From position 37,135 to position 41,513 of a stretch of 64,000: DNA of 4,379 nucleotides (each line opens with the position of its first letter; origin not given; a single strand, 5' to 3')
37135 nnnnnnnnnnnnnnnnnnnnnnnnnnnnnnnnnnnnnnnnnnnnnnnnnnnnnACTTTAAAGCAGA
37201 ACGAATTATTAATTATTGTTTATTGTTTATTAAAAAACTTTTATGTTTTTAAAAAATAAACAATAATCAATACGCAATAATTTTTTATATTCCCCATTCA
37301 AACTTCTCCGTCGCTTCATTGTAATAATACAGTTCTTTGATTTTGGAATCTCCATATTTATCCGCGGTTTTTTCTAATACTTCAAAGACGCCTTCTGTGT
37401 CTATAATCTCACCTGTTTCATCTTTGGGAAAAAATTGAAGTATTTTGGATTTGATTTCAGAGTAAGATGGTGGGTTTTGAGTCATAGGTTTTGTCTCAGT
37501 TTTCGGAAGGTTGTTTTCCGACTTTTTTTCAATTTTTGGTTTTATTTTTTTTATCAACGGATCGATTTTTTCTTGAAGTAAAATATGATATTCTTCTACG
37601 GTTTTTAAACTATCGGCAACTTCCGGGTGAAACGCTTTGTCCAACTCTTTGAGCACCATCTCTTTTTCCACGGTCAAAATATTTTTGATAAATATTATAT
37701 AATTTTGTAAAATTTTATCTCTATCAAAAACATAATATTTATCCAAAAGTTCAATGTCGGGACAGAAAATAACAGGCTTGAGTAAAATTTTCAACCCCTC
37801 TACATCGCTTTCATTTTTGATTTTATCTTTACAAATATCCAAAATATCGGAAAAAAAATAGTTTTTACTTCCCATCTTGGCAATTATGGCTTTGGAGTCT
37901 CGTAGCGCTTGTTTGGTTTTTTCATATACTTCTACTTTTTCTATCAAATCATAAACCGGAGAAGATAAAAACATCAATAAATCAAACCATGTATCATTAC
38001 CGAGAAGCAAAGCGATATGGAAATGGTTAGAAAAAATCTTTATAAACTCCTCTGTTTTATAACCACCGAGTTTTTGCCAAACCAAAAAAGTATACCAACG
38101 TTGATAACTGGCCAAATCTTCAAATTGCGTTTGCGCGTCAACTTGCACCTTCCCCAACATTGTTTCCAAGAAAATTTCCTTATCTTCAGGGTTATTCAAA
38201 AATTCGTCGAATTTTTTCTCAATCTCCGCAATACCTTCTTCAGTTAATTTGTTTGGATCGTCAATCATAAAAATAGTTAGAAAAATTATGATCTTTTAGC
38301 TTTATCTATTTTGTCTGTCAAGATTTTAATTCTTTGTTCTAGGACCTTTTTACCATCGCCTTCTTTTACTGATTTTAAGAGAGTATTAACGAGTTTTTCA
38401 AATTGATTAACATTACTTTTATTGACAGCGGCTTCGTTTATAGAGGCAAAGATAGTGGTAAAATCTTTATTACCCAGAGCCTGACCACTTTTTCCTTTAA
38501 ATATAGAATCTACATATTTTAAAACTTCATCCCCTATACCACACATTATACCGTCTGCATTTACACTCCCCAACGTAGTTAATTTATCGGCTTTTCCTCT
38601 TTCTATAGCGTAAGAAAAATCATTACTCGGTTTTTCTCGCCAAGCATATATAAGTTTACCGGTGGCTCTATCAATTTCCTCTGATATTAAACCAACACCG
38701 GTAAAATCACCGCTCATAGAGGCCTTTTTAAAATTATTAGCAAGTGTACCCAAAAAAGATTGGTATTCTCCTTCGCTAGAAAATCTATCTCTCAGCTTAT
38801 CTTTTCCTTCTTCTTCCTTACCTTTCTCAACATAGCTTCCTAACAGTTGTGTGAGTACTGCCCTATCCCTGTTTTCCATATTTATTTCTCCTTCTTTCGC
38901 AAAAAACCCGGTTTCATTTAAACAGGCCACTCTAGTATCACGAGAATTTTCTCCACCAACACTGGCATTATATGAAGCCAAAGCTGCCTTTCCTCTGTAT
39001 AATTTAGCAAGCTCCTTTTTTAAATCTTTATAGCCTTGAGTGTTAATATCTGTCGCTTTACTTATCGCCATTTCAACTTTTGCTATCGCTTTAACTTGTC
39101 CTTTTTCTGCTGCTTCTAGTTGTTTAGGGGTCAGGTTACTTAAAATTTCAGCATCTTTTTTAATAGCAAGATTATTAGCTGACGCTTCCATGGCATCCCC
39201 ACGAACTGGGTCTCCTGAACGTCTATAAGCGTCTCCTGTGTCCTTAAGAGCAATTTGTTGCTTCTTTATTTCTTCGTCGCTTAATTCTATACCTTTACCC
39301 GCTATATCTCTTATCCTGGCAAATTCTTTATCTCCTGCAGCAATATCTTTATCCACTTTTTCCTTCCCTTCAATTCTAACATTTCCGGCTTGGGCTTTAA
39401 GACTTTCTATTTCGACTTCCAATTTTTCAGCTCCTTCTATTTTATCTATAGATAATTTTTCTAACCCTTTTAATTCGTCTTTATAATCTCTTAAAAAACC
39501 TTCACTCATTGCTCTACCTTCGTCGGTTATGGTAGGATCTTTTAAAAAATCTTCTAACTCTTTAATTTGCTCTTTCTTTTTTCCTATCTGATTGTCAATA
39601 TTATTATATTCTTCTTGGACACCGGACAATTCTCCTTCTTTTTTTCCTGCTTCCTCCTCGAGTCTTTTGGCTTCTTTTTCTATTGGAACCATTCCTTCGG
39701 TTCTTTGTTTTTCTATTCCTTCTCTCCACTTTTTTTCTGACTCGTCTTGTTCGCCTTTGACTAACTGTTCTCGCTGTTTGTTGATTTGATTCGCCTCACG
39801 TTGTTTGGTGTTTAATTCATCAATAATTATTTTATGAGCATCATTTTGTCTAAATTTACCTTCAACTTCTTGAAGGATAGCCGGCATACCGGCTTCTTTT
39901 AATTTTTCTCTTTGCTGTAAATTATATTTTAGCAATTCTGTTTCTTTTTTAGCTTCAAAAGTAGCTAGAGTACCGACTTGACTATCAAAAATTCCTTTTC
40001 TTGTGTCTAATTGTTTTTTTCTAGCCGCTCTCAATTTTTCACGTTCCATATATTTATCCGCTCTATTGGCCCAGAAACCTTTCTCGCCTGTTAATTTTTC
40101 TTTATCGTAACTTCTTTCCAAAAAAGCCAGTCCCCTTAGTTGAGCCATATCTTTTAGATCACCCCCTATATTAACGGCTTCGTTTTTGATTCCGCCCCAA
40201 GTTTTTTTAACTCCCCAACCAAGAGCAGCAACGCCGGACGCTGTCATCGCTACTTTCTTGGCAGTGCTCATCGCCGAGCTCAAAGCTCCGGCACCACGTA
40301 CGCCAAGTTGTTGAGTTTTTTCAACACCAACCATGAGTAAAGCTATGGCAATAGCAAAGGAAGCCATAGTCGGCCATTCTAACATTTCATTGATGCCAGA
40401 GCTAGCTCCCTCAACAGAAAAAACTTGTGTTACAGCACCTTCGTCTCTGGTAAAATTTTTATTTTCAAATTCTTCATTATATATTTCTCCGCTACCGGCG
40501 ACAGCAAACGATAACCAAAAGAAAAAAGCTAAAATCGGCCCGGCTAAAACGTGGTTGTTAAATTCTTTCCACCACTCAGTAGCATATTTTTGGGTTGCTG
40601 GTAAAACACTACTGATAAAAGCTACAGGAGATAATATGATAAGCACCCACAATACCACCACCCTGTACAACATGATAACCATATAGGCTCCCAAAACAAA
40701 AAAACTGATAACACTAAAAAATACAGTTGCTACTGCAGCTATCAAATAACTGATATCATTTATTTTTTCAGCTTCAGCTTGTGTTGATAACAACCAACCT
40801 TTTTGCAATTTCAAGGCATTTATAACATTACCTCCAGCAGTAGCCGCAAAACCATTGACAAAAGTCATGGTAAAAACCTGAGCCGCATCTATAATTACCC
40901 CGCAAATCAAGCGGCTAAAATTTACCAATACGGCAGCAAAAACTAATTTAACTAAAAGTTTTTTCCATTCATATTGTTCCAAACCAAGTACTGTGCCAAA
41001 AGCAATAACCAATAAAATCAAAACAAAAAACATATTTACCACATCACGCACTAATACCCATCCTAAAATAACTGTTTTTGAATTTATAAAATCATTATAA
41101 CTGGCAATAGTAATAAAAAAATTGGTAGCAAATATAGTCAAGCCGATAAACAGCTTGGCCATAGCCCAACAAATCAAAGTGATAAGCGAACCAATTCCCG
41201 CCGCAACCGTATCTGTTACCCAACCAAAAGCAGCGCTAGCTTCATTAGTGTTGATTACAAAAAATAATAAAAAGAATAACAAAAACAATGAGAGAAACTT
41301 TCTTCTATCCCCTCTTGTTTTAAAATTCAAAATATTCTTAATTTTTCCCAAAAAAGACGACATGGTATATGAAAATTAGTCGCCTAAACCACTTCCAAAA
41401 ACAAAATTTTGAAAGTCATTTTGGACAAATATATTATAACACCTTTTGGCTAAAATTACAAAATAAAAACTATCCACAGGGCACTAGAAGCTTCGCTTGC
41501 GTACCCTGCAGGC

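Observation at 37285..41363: Multi-TM protein with a 700-aa coiled-coil tail in an operon with the giant protein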

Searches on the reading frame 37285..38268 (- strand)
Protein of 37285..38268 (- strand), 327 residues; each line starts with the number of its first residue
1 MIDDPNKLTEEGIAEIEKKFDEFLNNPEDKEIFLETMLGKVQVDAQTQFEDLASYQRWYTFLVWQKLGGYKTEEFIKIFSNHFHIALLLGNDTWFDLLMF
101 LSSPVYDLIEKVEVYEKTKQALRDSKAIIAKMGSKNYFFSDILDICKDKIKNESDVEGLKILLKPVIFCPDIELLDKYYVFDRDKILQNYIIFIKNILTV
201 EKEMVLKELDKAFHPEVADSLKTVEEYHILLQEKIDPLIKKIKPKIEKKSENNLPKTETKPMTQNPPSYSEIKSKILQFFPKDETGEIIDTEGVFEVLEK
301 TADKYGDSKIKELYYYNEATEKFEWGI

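Call 6: search_protein_families(library=pfam, proteins=[window:37285-38268:-], max_evalue=1)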
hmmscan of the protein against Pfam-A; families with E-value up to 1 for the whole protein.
window:37285-38268:- (327 aa): 1 family
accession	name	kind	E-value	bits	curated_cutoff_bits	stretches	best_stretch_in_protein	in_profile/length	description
PF08906.16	T6SS_Tdi1_C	-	0.21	11.9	27.4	1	18-88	2-71/75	T6SS immunity protein Tdi1, C-terminal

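Call 7: search_protein_families(library=ncbifam, proteins=[window:37285-38268:-], max_evalue=1)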
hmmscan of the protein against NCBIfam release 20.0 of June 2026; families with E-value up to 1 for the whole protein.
window:37285-38268:- (327 aa): 0 families

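Call 49: find_homologous_proteins(query=window:37285-38268:-, max_evalue=0.001)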
Query window:37285-38268:- (327 aa): 17 proteins with E <= 0.001 among 2192 candidates.
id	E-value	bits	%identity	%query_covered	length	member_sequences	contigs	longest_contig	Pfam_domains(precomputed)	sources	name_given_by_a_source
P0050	6.6e-211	717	100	100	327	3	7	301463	-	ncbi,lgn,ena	-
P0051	3.2e-155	534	76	100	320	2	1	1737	-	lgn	-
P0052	9.3e-140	484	70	100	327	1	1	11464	-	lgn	-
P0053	1.5e-137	476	71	100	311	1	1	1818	-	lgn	-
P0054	3.0e-108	380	57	99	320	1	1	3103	-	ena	-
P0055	4.1e-105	370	56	98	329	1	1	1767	-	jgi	-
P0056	4.6e-30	123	35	91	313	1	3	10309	-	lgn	-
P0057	5.3e-30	123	37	100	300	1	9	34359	-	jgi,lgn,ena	-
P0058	1.2e-29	122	34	100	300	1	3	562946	-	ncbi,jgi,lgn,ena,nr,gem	ncbi:MAG TPA: hypothetical protein P5230_01375 [Candidatus Magasanikbacteria bacterium]|nr:hypotheti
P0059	3.0e-29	120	37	84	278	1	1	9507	-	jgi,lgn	-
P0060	9.3e-29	119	35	100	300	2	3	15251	-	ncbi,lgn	-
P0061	3.2e-27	114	36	100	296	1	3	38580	-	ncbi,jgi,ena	-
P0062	4.6e-27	113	34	83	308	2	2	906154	-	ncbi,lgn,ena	-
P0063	6.0e-25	106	36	77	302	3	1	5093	-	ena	-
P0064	9.5e-23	99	79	21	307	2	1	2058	-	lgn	-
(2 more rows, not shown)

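Call 64: predict_structure(alignment_id=A3)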
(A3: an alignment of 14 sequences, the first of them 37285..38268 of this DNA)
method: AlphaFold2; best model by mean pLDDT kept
length: 327 residues; sequences in the alignment: 14
mean_pLDDT: 81.1   pTM: 0.64
mean pLDDT of the five models: 81.1, 80.6, 80.4, 80.1, 77.2
residues with pLDDT >= 90: 113; 70-90: 155; 50-70: 32; < 50: 27
segments of 3 or more residues with pLDDT < 50: 1-4, 243-264
pLDDT, mean of each block of 10 residues (from residue 1): 49 65 70 77 83 83 87 94 92 96 93 97 92 89 90 80 89 78 89 95 96 92 92 73 42 30 62 85 79 88 84 85 78
secondary structure, 60 per line:
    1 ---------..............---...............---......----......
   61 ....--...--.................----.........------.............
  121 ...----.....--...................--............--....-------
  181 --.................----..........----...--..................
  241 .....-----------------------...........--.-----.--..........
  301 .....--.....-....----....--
elements in order: H10-23 H27-41 H45-50 H55-64 H72-88 H93-101 H108-123 E128-132 E135-138 H139-153 H156-167 H170-173 H183-199 H204-213 H223-245 H269-279 H291-305 H308-312 E314-317 E322-325

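Call 69: fold_search(model_id=the predicted structure, library=pdb)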
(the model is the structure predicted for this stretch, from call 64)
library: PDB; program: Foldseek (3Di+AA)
matches with E <= 10: 134; with E <= 0.001: 0
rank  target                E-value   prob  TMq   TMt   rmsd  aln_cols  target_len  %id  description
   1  9j63_A                7.1e-01  0.07  0.12  0.08  20.6       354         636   12  Cryo-EM structure of neddylated Cul2-Rbx1-EloBC-FEM1B homodimer (released 2025-09-03)
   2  5cwb                  8.6e-01  0.08  0.11  0.15  17.7       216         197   14  Crystal structure of de novo designed helical repeat protein DHR4 (released 2015-12-16)
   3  3t6a_A                9.4e-01  0.10  0.16  0.17  19.3       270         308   11  Structure of the C-terminal domain of BCAR3 (released 2011-11-23)
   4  8g9k_A                1.1e+00  0.20  0.21  0.29  13.9       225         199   13  Geometrically programmable nanomaterial construction using regularized protein building blocks (released 2024-03-13)
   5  8g9k_B                1.3e+00  0.23  0.22  0.31  13.7       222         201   13  Geometrically programmable nanomaterial construction using regularized protein building blocks (released 2024-03-13)
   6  8z7a_C                1.6e+00  0.04  0.10  0.12  18.8       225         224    9  Open Barrel Structure of Translin from Trichoderma virens (released 2025-04-23)
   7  6vfk_B                1.8e+00  0.06  0.15  0.17  20.2       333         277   13  De novo designed tetrahedral nanoparticle T33_dn10 displaying 4 copies of BG505-SOSIP trimer on the surface (released 2020-07-22)
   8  5qst_C                2.2e+00  0.10  0.18  0.19  14.4       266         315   13  PanDDA analysis group deposition -- Crystal Structure of human STAG1 in complex with Z2447286438 (released 2019-08-21)
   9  7blq_A                2.2e+00  0.09  0.17  0.19  17.9       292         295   11  Vps26 dimer region of the fungal membrane-assembled retromer:Grd19 complex. (released 2021-03-03)
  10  6qd6_B                2.2e+00  0.06  0.12  0.09  19.4       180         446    8  Molecular scaffolds expand the nanobody toolkit for cryo-EM applications: crystal structure of Mb-cHopQ-Nb207 (released 2019-12-18)
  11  7ek1                  2.5e+00  0.04  0.12  0.11  24.7       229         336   12  Cryo-EM structure of VCCN1 in detergent (released 2022-04-06)
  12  3q0k_A                2.7e+00  0.02  0.08  0.09  33.5       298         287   13  Crystal structure of Human PACSIN 2 F-BAR (released 2012-02-15)
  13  9upc_A                3.0e+00  0.08  0.17  0.16  13.0       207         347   11  Structure of human TREX-2 (released 2026-02-11)
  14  6yga_B                3.0e+00  0.06  0.15  0.08  17.3       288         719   13  Crystal structure of the apo NatC complex (released 2020-10-28)
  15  5z1n                  3.0e+00  0.04  0.12  0.16  16.1       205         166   12  Crystal structure of C terminal region of G-protein interacting protein 1 (Gip1) from Dictyostelium discoideum (released 2018-10-17)
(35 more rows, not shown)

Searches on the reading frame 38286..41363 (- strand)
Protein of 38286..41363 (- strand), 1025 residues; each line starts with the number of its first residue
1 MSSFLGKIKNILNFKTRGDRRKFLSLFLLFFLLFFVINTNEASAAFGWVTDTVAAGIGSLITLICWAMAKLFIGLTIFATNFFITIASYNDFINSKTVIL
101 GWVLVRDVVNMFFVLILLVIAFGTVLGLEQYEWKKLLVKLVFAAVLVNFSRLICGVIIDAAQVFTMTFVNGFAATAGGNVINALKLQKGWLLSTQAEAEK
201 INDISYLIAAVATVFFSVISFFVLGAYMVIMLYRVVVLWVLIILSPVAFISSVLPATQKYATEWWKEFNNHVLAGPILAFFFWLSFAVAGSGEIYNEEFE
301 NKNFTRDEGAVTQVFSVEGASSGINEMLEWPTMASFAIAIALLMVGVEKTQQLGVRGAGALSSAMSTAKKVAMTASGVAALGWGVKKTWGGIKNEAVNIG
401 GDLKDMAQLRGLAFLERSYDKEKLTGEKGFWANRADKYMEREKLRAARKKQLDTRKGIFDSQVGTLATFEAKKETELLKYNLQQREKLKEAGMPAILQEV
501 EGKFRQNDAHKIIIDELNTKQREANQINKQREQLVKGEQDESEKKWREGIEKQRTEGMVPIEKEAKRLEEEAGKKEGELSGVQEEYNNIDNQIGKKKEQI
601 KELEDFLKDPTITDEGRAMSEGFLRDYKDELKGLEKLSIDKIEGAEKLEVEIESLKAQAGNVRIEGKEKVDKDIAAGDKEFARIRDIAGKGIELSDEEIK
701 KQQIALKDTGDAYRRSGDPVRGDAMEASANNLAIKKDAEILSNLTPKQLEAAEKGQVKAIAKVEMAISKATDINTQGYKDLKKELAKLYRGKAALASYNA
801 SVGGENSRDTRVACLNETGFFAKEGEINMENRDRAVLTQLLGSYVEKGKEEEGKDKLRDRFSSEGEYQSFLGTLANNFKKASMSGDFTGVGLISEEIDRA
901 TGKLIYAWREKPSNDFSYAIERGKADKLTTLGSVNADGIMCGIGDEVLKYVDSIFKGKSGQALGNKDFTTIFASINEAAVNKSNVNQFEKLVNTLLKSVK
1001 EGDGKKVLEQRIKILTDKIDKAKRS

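Call 6: search_protein_families(library=pfam, proteins=[window:38286-41363:-], max_evalue=1)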
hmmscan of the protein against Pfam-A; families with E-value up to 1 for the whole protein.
window:38286-41363:- (1025 aa): 1 family
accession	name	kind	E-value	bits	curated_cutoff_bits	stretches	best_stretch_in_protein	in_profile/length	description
PF11315.13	Med30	-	0.065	14.1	28.1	1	546-608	75-135/147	Mediator complex subunit 30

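Call 7: search_protein_families(library=ncbifam, proteins=[window:38286-41363:-], max_evalue=1)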
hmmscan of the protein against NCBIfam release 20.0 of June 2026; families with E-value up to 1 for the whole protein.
window:38286-41363:- (1025 aa): 0 families

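Call 28: find_encoding_contigs(protein=window:38286-41363:-, flank=10000, max_places=4)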
Protein window:38286-41363:- (1025 aa): 9 contigs read that carry it; 3 places shown.
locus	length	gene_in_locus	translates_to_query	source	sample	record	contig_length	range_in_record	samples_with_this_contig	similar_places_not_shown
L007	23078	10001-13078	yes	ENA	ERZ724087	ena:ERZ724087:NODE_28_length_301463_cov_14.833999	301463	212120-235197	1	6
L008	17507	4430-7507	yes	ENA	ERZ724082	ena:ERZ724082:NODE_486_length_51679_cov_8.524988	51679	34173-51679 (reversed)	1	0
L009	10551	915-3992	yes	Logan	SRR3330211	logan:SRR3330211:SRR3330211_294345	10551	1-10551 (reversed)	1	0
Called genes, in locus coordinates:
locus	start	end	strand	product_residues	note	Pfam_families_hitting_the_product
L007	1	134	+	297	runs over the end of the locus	PF04402:SIMPL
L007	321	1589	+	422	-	PF03952:Enolase_N, PF00113:Enolase_C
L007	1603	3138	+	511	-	PF01676:Metalloenzyme, PF06415:iPGM_N, PF00884:Sulfatase (weak), PF01663:Phosphodiest (weak)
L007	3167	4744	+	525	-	PF01676:Metalloenzyme, PF06415:iPGM_N, PF01663:Phosphodiest (faint)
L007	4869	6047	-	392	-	PF01368:DHH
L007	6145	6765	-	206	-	-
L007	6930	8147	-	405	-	PF07719:TPR_2 (faint)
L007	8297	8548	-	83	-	-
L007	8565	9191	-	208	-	-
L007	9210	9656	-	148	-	-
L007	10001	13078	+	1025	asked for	-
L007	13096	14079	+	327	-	-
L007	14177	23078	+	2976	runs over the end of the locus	-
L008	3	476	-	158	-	?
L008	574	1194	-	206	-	-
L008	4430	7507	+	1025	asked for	-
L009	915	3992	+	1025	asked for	-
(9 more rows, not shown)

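Call 75: list_cluster_members(proteins=[window:38286-41363:-, window:28257-37187:-])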
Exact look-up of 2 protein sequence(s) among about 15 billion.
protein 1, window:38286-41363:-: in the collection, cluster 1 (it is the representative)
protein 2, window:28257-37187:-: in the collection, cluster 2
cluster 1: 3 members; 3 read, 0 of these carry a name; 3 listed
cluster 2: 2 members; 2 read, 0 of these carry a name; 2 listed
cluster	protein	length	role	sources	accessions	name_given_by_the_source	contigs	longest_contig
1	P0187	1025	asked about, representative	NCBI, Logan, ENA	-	-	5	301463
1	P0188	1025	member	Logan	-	-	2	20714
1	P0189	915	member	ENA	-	-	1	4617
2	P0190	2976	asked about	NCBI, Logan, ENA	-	-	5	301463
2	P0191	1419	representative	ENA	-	-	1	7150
